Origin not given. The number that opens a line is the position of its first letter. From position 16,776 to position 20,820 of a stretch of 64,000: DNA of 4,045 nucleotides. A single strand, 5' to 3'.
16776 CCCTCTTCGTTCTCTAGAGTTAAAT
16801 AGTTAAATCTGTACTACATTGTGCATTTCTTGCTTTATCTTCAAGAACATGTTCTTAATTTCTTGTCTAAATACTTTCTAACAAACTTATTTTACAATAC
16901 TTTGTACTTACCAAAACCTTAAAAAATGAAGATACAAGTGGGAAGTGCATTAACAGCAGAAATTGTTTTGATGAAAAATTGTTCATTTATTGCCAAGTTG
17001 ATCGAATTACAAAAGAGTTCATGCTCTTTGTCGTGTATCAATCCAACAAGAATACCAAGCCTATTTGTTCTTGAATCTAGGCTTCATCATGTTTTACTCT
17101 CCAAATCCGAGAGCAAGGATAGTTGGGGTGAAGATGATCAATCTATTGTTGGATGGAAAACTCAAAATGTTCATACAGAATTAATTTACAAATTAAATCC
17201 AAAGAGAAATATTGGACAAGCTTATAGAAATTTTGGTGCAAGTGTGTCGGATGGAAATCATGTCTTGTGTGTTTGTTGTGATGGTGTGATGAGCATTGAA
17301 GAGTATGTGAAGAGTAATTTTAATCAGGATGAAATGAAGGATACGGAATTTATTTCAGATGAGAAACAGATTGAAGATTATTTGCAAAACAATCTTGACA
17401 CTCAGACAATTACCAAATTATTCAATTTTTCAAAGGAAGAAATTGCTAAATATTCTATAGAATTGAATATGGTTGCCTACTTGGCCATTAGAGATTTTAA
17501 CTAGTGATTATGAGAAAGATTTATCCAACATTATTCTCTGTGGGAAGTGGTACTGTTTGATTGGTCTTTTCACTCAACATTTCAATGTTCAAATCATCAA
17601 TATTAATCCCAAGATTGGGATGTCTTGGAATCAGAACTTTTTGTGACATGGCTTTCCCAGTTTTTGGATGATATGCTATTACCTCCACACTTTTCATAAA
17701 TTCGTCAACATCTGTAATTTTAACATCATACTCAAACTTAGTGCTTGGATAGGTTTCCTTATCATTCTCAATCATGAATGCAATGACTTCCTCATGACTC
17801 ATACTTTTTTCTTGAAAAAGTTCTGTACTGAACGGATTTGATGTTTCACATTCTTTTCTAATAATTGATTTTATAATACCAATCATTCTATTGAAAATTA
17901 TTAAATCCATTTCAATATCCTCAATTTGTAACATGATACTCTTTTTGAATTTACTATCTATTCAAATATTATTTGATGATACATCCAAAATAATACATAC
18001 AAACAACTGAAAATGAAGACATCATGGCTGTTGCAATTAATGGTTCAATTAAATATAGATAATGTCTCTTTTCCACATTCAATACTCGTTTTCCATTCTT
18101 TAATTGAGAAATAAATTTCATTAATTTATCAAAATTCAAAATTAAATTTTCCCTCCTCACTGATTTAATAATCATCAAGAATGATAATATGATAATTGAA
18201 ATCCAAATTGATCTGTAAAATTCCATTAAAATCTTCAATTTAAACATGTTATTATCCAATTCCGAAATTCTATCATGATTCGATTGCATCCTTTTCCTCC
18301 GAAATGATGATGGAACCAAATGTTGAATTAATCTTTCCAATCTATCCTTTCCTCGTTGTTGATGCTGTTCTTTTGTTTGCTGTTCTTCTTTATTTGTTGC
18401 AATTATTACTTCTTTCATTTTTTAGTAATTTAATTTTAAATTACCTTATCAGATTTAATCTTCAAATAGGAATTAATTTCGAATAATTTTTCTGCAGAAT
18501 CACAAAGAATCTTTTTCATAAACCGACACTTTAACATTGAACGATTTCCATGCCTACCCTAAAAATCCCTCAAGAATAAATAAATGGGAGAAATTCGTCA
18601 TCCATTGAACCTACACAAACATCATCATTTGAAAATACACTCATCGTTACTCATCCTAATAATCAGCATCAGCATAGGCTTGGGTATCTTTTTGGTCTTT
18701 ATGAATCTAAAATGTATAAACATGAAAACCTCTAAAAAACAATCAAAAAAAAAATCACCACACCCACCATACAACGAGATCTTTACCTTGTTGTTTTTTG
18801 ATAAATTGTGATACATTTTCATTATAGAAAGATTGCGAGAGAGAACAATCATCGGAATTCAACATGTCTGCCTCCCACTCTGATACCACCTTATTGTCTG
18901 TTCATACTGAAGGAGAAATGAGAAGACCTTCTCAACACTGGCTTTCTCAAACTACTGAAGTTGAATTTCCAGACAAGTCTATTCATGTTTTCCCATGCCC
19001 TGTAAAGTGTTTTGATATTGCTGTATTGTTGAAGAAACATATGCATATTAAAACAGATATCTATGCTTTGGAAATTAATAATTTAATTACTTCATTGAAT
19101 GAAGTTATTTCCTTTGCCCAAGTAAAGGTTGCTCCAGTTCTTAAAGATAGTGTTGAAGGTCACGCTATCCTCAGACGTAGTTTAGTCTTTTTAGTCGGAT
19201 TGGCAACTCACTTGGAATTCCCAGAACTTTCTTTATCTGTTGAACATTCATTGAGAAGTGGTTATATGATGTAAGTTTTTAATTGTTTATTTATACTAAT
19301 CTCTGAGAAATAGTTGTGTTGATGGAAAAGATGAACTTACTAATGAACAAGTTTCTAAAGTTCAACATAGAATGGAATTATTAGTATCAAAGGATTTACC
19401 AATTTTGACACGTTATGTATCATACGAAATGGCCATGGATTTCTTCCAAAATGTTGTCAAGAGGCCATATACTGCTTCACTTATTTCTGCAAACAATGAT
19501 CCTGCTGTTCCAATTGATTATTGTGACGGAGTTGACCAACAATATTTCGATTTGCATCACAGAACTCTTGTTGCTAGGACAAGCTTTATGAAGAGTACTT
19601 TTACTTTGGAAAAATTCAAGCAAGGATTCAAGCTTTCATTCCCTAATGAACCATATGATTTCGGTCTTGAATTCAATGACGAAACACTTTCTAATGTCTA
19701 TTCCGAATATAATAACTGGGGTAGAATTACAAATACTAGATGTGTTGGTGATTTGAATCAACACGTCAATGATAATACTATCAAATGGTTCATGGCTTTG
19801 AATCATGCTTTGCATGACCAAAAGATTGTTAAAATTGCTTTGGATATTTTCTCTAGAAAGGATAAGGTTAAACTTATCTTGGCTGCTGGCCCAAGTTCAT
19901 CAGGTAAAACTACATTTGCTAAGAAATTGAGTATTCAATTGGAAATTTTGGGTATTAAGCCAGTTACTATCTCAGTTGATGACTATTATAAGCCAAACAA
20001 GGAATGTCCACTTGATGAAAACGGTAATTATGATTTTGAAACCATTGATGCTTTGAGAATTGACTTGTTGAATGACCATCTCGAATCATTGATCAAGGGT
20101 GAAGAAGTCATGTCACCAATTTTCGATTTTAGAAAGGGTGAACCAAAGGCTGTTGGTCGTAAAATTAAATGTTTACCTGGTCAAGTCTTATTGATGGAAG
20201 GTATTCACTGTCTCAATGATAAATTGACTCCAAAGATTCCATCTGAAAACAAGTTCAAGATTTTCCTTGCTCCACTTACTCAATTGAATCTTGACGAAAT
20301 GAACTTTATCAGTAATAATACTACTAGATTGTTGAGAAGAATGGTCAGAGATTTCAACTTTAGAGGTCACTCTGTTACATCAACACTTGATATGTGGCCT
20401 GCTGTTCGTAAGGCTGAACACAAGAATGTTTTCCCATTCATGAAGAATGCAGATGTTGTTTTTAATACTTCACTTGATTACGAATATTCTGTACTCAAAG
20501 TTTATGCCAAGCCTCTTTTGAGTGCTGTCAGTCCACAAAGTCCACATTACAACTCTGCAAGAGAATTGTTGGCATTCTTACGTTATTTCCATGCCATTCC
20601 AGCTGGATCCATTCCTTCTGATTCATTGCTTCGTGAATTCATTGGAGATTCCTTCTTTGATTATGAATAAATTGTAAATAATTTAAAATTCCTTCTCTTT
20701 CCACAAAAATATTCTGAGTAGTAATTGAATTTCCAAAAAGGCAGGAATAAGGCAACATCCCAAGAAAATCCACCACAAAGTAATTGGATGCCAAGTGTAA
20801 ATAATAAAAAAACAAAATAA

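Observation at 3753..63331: Unusual density of cilium/flagellum genes: CFAP58, kinesin-9B, ARMC9, kinesin-9A, dynein-IC-like WD40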

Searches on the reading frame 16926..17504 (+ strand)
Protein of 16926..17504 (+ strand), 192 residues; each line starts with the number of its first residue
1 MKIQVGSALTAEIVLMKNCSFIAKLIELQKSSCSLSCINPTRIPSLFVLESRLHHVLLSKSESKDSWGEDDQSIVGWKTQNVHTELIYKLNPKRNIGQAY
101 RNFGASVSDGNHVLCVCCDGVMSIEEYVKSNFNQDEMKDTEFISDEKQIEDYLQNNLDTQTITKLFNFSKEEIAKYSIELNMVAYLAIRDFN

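Call 5: search_protein_families(library=pfam, proteins=[window:16926-17504:+], max_evalue=0.01)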
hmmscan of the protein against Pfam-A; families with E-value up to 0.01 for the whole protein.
window:16926-17504:+ (192 aa): 2 families
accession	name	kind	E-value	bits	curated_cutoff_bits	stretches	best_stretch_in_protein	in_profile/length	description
PF08617.15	CGI-121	-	2.5e-16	60.6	25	1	17-178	5-147/159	Kinase binding protein CGI-121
PF16135.10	TDBD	-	0.0058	17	23.6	1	110-129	5-24/52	Tify domain binding domain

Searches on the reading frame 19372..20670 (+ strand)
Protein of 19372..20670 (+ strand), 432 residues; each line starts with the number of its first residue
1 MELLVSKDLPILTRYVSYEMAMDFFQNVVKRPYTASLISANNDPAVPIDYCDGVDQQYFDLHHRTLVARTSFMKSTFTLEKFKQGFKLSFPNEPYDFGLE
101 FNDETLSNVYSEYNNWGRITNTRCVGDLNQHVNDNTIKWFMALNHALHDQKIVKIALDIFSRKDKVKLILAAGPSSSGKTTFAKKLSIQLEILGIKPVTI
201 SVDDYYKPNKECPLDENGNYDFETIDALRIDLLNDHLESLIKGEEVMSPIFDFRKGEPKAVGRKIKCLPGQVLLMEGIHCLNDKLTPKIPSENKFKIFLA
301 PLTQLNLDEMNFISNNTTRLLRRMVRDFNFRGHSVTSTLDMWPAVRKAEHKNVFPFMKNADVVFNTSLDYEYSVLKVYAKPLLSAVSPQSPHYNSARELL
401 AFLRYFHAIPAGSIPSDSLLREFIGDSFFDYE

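Call 5: search_protein_families(library=pfam, proteins=[window:19372-20670:+], max_evalue=0.01)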
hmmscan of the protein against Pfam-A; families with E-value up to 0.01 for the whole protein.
window:19372-20670:+ (432 aa): 3 families
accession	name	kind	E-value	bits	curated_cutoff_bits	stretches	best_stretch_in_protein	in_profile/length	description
PF00485.24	PRK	-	1.4e-20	74.4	22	1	169-366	2-189/196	Phosphoribulokinase / Uridine kinase family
PF13671.12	AAA_33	-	0.0058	17.4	27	1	168-207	1-35/143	AAA domain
PF13238.12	AAA_18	-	0.0067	17.3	29.4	0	169-245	1-74/128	AAA domain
